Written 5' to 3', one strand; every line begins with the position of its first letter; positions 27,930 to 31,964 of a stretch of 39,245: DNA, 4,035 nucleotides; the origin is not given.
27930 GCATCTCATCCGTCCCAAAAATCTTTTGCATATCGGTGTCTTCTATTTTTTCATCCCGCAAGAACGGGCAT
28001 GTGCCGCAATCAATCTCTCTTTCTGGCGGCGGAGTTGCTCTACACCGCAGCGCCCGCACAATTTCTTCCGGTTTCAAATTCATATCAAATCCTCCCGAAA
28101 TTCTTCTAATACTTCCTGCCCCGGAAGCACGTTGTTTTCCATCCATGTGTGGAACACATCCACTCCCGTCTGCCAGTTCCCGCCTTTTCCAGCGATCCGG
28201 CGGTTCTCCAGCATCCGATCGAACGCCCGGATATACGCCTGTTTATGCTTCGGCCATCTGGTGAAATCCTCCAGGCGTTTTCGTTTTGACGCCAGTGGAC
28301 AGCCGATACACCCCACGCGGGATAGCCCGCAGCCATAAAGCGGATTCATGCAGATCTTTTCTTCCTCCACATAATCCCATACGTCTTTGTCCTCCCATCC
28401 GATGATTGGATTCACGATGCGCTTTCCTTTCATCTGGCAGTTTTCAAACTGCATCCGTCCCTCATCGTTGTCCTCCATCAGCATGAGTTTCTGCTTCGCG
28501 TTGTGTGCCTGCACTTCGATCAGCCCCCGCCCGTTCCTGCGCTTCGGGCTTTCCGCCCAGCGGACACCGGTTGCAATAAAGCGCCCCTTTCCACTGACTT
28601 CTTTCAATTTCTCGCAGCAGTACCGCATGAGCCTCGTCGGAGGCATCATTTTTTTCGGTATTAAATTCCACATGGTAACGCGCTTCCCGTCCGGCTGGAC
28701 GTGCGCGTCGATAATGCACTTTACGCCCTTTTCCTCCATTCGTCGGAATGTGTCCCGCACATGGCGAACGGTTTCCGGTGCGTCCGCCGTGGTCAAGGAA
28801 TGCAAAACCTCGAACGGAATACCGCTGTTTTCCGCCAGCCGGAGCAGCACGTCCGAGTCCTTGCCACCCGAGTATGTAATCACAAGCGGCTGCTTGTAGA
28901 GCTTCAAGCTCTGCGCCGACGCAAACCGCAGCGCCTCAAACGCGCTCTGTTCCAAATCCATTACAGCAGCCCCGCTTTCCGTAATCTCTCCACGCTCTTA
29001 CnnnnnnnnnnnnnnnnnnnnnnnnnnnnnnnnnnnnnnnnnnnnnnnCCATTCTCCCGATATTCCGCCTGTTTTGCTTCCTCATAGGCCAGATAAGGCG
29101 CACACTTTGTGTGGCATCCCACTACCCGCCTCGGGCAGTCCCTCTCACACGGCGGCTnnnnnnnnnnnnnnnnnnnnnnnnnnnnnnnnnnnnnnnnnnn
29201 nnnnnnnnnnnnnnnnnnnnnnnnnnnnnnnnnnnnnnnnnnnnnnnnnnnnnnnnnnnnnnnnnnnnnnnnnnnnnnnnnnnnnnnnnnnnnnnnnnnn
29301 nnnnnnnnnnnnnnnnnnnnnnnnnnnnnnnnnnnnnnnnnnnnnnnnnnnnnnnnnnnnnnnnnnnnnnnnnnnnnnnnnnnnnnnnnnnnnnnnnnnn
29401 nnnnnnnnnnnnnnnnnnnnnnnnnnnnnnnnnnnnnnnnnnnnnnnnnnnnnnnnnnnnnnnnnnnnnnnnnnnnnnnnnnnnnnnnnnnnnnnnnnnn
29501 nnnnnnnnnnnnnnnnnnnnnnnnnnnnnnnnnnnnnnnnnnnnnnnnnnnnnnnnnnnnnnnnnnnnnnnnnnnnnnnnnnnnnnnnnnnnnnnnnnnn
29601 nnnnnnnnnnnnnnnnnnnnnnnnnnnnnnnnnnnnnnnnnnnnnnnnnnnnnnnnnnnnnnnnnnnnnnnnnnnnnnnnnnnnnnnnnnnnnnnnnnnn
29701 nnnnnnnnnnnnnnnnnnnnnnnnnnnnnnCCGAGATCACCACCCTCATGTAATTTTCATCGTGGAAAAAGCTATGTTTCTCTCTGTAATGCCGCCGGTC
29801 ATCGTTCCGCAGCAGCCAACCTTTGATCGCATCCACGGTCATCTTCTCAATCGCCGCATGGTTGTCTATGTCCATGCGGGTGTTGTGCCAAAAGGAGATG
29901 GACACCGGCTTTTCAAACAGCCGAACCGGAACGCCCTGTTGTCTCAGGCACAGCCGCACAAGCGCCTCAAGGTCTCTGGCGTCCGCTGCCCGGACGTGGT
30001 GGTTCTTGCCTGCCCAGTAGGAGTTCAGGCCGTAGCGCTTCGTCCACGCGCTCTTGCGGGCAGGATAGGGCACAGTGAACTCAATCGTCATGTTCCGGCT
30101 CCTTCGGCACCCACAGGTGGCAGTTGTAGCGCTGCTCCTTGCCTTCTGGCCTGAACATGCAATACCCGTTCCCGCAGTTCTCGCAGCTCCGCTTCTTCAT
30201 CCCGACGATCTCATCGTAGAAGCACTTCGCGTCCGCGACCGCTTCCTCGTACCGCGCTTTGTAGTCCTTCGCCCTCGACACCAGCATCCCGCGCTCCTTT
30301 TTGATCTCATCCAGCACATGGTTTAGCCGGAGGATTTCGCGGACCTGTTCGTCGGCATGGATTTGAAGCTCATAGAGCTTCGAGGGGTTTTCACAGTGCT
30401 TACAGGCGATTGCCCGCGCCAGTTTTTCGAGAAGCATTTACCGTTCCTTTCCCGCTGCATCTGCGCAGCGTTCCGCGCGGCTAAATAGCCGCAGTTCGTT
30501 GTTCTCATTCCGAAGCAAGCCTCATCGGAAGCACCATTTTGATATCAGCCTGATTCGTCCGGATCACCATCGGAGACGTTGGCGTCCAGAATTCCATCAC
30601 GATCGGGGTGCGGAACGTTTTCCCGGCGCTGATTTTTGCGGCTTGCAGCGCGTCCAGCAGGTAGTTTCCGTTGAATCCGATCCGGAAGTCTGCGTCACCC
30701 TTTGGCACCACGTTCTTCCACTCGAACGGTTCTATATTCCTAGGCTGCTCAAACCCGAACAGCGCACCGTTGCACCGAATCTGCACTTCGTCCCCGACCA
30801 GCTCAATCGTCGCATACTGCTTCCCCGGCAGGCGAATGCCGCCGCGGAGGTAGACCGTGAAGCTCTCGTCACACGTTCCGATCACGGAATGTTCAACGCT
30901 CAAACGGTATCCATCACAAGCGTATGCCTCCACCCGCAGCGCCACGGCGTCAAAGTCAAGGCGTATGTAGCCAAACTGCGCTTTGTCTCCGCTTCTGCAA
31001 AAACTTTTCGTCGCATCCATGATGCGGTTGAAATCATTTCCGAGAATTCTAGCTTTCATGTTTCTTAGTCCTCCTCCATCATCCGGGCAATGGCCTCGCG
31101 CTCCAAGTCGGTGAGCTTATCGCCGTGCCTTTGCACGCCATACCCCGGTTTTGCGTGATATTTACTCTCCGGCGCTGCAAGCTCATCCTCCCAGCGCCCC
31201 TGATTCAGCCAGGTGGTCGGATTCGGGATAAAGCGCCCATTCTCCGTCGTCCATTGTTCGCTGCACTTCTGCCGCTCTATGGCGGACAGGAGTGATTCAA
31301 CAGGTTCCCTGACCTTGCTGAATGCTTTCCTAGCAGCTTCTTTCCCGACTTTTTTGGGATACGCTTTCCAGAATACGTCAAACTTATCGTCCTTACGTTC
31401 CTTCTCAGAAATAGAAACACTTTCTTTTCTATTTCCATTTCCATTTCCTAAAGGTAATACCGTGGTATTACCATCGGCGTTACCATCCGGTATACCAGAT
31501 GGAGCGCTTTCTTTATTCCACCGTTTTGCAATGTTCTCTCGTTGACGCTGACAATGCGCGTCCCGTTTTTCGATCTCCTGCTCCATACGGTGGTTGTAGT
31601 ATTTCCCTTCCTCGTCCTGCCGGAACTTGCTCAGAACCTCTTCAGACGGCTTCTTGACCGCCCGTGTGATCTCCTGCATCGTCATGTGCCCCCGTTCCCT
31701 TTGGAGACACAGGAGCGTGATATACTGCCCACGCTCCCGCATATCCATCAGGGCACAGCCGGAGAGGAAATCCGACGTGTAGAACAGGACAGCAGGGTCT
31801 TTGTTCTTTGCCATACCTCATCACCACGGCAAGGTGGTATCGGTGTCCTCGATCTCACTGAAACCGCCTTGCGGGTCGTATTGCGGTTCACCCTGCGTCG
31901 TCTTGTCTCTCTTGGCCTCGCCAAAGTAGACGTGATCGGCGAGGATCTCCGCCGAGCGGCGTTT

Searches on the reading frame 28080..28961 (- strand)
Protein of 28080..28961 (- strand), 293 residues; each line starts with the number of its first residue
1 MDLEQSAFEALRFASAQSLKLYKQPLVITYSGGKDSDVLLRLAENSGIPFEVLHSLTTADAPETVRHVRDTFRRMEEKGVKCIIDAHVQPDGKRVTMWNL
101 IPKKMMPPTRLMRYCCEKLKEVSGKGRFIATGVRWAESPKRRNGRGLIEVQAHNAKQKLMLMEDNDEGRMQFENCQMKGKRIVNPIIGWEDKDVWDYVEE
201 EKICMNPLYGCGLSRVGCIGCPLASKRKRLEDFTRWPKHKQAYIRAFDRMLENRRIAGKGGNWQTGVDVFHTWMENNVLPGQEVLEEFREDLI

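Call 86: search_protein_families(library=pfam, proteins=[window:28080-28961:-], max_evalue=0.001)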
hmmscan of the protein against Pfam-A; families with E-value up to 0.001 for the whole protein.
window:28080-28961:- (293 aa): 1 family
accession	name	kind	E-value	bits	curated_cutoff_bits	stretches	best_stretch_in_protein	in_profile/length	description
PF01507.26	PAPS_reduct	-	2.9e-20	73.5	22.5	1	26-223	2-174/175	Phosphoadenosine phosphosulfate reductase domain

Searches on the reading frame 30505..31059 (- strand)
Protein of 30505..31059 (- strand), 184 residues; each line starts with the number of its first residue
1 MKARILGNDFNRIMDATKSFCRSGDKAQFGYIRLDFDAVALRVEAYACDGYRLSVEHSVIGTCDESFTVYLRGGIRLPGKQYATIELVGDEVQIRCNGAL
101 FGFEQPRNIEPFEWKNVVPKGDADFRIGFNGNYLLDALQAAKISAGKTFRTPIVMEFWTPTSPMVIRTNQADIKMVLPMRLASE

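Call 86: search_protein_families(library=pfam, proteins=[window:30505-31059:-], max_evalue=0.001)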
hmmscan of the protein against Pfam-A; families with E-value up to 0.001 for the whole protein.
window:30505-31059:- (184 aa): 1 family
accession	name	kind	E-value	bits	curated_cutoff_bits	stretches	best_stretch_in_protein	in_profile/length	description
PF02768.20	DNA_pol3_beta_3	-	4.3e-05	23.8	27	1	122-174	68-114/121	DNA polymerase III beta subunit, C-terminal domain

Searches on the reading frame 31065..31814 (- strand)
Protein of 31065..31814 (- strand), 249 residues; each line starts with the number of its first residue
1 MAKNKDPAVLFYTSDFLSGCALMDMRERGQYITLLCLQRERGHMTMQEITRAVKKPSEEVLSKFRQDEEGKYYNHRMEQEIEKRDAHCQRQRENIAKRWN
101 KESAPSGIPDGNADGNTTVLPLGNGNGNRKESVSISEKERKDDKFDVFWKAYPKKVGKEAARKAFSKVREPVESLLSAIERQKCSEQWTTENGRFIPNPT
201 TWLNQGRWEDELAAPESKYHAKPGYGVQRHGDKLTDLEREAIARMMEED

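Call 86: search_protein_families(library=pfam, proteins=[window:31065-31814:-], max_evalue=0.001)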
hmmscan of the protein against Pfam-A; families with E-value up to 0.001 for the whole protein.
window:31065-31814:- (249 aa): 1 family
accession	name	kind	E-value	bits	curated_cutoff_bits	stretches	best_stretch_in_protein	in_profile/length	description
PF07120.17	DUF1376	-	0.00038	21.2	30.1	0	11-82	5-86/86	Protein of unknown function (DUF1376)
